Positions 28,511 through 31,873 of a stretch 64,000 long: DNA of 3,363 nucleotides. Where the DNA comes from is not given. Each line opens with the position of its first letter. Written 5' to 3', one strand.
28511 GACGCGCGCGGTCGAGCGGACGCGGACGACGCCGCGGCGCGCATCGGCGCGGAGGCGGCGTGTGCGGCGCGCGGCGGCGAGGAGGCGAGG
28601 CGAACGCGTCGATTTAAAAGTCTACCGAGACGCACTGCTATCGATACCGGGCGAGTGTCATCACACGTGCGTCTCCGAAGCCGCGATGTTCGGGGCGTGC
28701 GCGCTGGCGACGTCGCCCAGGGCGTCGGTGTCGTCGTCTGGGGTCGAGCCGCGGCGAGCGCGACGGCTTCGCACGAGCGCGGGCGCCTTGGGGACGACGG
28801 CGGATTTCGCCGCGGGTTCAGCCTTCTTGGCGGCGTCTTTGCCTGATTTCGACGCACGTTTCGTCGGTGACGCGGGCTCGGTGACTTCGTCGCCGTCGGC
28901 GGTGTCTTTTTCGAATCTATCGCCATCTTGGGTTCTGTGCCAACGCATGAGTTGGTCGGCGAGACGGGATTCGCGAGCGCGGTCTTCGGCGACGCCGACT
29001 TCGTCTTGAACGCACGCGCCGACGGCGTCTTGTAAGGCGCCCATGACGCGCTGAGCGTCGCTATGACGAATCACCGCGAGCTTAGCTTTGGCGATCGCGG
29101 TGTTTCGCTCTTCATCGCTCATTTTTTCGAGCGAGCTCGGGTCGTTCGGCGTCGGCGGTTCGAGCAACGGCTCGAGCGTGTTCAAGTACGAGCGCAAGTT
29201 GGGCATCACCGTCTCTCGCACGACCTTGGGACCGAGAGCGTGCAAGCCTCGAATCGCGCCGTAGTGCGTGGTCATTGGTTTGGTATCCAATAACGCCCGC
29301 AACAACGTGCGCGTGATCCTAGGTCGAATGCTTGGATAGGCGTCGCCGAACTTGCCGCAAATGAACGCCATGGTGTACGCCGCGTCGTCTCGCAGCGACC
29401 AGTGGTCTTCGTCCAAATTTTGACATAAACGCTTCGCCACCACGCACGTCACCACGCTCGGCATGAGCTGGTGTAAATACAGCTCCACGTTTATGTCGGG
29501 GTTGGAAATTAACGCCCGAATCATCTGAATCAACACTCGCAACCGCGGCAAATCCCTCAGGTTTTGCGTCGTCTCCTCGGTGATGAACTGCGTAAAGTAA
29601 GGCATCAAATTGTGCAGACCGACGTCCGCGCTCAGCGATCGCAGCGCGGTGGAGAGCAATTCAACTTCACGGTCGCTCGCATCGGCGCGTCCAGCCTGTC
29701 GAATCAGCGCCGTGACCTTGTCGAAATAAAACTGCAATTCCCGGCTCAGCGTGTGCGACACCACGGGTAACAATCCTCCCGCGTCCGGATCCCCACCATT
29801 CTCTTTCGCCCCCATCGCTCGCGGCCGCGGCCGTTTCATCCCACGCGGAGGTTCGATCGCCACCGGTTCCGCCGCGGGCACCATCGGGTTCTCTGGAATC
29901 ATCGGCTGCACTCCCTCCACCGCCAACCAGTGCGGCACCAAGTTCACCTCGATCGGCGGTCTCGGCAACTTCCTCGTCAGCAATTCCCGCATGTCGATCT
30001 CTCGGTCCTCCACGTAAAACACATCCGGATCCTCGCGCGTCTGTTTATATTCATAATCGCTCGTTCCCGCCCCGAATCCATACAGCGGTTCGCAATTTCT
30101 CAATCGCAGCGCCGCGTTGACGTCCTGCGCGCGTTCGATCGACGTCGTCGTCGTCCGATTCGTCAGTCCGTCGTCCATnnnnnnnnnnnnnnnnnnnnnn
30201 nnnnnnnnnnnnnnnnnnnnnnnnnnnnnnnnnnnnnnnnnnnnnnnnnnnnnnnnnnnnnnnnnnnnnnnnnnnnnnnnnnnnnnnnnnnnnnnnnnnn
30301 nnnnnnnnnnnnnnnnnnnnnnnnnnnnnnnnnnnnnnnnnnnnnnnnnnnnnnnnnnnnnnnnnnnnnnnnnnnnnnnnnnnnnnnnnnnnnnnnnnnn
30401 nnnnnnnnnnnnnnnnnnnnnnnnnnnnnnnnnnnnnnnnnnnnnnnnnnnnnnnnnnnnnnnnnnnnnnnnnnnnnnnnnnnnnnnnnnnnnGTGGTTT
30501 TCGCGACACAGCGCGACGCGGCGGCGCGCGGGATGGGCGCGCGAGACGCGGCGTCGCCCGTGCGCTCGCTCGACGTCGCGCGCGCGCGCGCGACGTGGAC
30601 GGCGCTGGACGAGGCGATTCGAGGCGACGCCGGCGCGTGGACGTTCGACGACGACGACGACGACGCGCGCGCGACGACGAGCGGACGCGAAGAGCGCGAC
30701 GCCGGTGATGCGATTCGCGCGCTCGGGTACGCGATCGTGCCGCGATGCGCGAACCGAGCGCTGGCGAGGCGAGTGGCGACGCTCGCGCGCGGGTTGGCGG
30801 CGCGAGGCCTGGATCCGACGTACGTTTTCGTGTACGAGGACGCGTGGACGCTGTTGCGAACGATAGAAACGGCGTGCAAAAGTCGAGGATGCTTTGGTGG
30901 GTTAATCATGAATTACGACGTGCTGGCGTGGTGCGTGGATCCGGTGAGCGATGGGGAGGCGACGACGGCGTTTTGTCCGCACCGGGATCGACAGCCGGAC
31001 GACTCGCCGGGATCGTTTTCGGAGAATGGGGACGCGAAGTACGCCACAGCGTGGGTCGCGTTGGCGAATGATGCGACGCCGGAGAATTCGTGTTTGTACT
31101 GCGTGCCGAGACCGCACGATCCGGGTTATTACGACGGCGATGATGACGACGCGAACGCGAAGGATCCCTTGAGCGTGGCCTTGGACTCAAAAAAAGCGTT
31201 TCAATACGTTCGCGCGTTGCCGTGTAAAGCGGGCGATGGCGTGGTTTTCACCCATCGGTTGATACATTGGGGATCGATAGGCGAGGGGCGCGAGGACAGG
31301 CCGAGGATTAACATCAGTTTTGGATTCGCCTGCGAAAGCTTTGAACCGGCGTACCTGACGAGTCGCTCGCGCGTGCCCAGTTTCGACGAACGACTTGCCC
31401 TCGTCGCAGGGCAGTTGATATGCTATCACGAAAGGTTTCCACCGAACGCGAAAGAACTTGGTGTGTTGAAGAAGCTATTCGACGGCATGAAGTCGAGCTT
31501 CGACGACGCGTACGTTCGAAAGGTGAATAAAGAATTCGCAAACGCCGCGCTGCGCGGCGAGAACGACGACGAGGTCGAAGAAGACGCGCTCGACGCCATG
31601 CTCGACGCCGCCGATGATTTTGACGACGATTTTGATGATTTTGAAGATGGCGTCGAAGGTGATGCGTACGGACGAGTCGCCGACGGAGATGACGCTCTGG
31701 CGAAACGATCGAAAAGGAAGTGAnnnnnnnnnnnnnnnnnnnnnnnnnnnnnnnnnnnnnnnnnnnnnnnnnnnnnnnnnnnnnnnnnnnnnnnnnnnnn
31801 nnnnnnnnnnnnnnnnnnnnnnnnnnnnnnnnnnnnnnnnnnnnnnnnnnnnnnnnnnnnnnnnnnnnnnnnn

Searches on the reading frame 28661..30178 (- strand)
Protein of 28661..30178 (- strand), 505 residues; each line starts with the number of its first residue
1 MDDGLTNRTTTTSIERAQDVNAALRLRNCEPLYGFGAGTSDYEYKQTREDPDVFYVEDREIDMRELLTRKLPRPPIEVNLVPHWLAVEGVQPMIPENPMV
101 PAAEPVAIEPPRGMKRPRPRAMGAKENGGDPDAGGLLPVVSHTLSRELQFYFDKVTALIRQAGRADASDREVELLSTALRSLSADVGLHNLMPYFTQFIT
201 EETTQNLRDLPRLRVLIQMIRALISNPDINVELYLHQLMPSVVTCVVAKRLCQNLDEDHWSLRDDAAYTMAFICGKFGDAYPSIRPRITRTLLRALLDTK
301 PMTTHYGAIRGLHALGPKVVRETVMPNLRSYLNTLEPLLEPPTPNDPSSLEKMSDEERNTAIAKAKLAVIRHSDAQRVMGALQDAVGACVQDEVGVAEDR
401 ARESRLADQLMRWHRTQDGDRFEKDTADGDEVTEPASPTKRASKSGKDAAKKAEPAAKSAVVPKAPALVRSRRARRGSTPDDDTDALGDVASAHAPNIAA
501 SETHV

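Call 58: search_protein_families(library=pfam, proteins=[window:28661-30178:-], max_evalue=0.0001)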
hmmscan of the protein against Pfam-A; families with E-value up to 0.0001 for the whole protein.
window:28661-30178:- (505 aa): 1 family
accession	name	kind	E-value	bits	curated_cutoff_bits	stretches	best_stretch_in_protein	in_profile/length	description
PF07571.19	TAF6_C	-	4.9e-66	222.4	27.1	1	140-329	1-184/184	TAF6 C-terminal HEAT repeat domain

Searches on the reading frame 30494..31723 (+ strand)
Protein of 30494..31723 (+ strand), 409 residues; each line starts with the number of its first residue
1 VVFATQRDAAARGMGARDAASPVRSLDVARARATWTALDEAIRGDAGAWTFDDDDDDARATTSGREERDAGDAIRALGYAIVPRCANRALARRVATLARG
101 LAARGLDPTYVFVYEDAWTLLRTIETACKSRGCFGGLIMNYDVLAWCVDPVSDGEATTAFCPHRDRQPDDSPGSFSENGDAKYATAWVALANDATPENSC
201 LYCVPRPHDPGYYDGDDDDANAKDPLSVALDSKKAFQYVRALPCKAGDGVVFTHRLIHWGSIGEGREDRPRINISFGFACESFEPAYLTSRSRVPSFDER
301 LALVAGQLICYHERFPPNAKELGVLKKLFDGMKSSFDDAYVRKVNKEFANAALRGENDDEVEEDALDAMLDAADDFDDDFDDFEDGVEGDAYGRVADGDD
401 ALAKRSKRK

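Call 58: search_protein_families(library=pfam, proteins=[window:30494-31723:+], max_evalue=0.0001)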
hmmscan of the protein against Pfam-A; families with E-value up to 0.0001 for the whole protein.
window:30494-31723:+ (409 aa): 1 family
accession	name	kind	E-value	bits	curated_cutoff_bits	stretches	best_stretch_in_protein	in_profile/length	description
PF05721.19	PhyH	-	7.2e-06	26.9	22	1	157-258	108-200/213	Phytanoyl-CoA dioxygenase (PhyH)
